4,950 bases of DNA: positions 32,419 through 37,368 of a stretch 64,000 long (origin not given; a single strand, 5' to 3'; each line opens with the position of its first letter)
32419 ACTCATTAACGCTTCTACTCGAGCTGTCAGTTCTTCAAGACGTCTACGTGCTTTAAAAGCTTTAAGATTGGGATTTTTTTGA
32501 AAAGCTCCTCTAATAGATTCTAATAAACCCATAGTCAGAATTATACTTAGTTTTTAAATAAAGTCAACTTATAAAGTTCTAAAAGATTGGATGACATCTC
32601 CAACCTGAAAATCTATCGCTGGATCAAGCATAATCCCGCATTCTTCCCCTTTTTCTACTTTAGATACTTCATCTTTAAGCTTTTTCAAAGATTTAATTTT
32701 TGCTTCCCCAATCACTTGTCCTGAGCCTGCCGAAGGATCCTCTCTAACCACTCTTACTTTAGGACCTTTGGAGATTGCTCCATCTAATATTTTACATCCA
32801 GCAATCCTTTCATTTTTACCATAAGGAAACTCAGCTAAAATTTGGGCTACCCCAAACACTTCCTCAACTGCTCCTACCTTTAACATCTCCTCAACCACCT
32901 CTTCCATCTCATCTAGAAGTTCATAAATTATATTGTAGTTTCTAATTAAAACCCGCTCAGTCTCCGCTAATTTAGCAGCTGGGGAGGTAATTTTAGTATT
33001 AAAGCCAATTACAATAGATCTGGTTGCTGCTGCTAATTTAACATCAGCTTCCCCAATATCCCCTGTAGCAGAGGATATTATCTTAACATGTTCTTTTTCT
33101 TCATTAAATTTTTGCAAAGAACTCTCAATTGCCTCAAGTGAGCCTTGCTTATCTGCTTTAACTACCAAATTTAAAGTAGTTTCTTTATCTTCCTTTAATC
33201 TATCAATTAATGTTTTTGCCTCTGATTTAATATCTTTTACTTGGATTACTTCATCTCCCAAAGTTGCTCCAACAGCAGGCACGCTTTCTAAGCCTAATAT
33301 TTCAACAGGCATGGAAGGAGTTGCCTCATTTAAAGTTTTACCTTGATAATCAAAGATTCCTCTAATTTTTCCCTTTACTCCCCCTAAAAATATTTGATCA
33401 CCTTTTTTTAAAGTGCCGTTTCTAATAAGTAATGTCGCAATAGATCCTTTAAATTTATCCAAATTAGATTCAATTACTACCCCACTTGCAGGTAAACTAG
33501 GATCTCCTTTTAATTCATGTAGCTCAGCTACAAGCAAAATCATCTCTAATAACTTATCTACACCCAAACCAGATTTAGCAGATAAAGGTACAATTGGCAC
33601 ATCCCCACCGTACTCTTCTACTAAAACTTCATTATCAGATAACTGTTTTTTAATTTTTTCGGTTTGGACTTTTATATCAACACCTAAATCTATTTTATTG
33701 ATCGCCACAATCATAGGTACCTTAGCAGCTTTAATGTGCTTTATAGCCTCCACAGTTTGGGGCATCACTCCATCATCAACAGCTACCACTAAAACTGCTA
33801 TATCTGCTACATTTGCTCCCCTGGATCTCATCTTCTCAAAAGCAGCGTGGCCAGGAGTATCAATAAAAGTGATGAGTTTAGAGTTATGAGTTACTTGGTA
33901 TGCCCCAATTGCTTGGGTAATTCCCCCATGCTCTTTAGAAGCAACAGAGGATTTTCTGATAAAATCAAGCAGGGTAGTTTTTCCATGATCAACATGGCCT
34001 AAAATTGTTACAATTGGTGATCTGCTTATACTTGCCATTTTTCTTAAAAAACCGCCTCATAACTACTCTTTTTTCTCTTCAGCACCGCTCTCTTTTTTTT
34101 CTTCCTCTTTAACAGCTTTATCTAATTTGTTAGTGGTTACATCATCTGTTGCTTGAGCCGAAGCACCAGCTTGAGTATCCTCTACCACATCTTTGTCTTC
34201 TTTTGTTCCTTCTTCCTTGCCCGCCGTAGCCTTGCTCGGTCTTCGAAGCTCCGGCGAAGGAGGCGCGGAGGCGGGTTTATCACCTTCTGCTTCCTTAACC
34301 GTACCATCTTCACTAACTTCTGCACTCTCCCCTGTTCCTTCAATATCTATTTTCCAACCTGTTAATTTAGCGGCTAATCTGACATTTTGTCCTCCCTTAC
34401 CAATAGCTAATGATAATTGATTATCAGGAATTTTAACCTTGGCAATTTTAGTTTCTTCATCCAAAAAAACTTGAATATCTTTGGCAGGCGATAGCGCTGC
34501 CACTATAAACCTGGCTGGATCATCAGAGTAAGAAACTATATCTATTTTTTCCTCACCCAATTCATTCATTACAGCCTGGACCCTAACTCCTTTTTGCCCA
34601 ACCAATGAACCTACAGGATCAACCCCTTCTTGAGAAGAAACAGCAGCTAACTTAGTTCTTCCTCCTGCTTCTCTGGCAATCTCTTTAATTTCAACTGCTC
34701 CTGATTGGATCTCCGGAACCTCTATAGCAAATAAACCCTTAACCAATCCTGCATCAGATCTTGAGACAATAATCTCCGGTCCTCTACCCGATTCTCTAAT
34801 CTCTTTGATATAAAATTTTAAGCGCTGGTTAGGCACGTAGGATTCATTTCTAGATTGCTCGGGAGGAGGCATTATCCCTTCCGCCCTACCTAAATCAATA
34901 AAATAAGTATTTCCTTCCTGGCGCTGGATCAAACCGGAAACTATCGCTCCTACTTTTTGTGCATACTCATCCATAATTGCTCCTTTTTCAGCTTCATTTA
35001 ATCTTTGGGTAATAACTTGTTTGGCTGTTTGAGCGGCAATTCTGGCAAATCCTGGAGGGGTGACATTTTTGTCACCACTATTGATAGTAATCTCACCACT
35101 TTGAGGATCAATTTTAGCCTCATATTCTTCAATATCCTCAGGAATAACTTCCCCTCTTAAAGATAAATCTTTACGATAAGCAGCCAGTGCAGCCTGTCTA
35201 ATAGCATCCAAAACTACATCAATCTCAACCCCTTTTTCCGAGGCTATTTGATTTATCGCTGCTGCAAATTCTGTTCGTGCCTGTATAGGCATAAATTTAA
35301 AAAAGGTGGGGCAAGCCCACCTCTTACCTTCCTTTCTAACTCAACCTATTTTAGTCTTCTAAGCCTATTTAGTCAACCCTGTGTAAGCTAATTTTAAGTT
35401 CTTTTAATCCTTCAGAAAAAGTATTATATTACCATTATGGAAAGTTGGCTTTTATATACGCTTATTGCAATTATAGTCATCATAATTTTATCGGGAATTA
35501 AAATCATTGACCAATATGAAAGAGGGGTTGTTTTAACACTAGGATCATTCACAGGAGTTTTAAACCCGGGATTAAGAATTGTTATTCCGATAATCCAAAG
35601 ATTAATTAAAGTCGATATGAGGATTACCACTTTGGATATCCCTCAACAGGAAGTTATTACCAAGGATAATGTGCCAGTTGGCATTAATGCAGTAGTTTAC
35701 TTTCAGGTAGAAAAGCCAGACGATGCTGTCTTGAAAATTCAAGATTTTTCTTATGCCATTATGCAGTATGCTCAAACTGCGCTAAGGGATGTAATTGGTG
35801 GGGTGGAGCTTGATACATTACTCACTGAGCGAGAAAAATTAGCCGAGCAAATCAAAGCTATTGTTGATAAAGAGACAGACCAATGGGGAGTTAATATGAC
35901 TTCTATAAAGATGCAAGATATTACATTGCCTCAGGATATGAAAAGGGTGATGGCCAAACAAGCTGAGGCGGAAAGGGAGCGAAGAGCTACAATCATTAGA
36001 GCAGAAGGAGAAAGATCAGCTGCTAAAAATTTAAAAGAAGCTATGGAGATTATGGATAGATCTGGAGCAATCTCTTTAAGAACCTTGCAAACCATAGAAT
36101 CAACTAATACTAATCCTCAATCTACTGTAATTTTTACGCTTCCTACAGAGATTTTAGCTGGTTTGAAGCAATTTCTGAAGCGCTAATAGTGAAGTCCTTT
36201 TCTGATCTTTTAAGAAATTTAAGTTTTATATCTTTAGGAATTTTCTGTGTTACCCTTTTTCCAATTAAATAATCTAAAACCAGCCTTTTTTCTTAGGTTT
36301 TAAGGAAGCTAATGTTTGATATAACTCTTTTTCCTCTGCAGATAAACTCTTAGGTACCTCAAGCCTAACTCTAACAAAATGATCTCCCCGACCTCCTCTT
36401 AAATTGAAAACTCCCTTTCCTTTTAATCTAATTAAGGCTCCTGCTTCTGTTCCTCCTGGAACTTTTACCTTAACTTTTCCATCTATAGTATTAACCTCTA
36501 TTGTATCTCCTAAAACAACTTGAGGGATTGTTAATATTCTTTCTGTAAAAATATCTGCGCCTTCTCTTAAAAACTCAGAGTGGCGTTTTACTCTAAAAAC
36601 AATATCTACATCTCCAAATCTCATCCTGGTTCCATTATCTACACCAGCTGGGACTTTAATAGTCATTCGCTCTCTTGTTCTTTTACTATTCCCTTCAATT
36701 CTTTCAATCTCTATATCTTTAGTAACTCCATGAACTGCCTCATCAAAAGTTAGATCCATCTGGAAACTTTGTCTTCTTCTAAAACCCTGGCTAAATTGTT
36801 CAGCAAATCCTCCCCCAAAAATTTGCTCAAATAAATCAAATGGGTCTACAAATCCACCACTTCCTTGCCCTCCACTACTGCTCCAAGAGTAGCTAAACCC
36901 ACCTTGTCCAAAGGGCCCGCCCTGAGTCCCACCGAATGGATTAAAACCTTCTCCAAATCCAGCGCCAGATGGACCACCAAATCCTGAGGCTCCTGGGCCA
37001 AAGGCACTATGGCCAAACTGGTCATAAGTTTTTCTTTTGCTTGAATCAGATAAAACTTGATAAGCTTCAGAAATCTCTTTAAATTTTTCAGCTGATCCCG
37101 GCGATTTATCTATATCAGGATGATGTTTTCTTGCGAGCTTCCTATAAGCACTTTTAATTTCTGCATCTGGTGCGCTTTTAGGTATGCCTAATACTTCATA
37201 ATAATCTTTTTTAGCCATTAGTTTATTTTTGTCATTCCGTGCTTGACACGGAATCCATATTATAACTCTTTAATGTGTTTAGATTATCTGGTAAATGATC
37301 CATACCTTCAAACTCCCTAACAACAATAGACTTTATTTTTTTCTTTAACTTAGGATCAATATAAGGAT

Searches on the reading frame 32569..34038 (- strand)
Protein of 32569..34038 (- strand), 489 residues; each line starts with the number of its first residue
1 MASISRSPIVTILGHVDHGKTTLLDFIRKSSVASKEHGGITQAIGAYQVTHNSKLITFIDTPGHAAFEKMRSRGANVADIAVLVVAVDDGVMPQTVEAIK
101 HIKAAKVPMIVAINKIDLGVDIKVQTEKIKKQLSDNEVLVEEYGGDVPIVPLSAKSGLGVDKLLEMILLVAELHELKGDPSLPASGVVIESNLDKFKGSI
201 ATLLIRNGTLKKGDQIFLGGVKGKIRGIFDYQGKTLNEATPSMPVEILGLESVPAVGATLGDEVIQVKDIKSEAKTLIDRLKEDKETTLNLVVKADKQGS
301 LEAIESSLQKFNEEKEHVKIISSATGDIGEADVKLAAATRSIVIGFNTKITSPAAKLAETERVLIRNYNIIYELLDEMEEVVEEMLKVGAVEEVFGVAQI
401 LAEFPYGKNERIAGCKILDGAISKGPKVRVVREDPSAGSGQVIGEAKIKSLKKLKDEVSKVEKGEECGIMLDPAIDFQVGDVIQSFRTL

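Call 33: search_protein_families(library=pfam, proteins=[window:32569-34038:-], max_evalue=0.00001)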
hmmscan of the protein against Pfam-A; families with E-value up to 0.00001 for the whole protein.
window:32569-34038:- (489 aa): 7 families
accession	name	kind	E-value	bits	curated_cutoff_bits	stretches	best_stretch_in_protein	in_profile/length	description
PF00009.33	GTP_EFTU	-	6.4e-39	133.9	26.5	1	8-169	4-184/188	Elongation factor Tu GTP binding domain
PF11987.13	IF-2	-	2.1e-32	111.9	27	1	270-379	8-117/117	Translation-initiation factor 2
PF22042.2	EF-G_D2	-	5.5e-23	81.3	27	1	183-260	1-81/84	Elongation factor G domain 2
PF01926.29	MMR_HSR1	-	4.3e-11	43.4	21.9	1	10-115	2-113/113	50S ribosome-binding GTPase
PF03144.31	GTP_EFTU_D2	-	4.4e-09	37.1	30.3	0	411-483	2-72/73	Elongation factor Tu domain 2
PF00071.28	Ras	-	5.5e-07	29.7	21.6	1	11-167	3-156/162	Ras family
PF02421.24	FeoB_N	-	2.1e-06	27.8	27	1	10-166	3-155/156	Ferrous iron transport protein B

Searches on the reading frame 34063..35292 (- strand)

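Call 33: search_protein_families(library=pfam, proteins=[window:34063-35292:-], max_evalue=0.00001)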
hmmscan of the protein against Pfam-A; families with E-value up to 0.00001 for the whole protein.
window:34063-35292:- (409 aa): 3 families
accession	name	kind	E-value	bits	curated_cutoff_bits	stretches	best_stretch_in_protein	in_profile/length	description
PF13184.12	KH_5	-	1.1e-22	80.3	27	1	209-275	1-67/69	NusA-like KH domain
PF08529.16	NusA_N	-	4.6e-13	49.9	23.8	1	8-71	1-56/119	NusA N-terminal domain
PF00013.35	KH_1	-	1.6e-06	28.2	21.5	0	285-332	3-48/66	KH domain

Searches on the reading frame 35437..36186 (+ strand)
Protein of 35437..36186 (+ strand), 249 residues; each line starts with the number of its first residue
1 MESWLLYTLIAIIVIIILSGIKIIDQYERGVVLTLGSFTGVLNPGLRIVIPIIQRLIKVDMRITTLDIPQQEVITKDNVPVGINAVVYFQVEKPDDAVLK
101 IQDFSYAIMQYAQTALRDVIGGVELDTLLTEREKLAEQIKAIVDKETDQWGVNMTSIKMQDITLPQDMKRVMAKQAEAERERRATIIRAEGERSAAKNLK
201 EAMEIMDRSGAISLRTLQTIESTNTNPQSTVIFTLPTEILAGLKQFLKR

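Call 71: search_protein_families(library=pfam, proteins=[window:35437-36186:+], max_evalue=0.00001)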
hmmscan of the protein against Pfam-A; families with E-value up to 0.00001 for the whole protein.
window:35437-36186:+ (249 aa): 2 families
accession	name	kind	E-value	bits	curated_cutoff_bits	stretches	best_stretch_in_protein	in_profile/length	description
PF01145.31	Band_7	-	7.9e-44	150.2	23.6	1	22-192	1-175/176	SPFH domain / Band 7 family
PF13421.11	Band_7_1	-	6.7e-07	29.6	24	1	99-177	128-208/211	SPFH domain-Band 7 family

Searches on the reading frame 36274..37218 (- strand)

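Call 71: search_protein_families(library=pfam, proteins=[window:36274-37218:-], max_evalue=0.00001)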
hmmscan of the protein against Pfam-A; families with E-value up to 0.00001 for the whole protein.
window:36274-37218:- (314 aa): 2 families
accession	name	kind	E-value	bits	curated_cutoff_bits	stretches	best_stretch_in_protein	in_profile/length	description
PF01556.23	DnaJ_C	-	4.1e-31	108.5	26.6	1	152-289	3-152/152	DnaJ C terminal domain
PF00226.36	DnaJ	-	4.4e-26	91.2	27.8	1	5-66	1-63/63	DnaJ domain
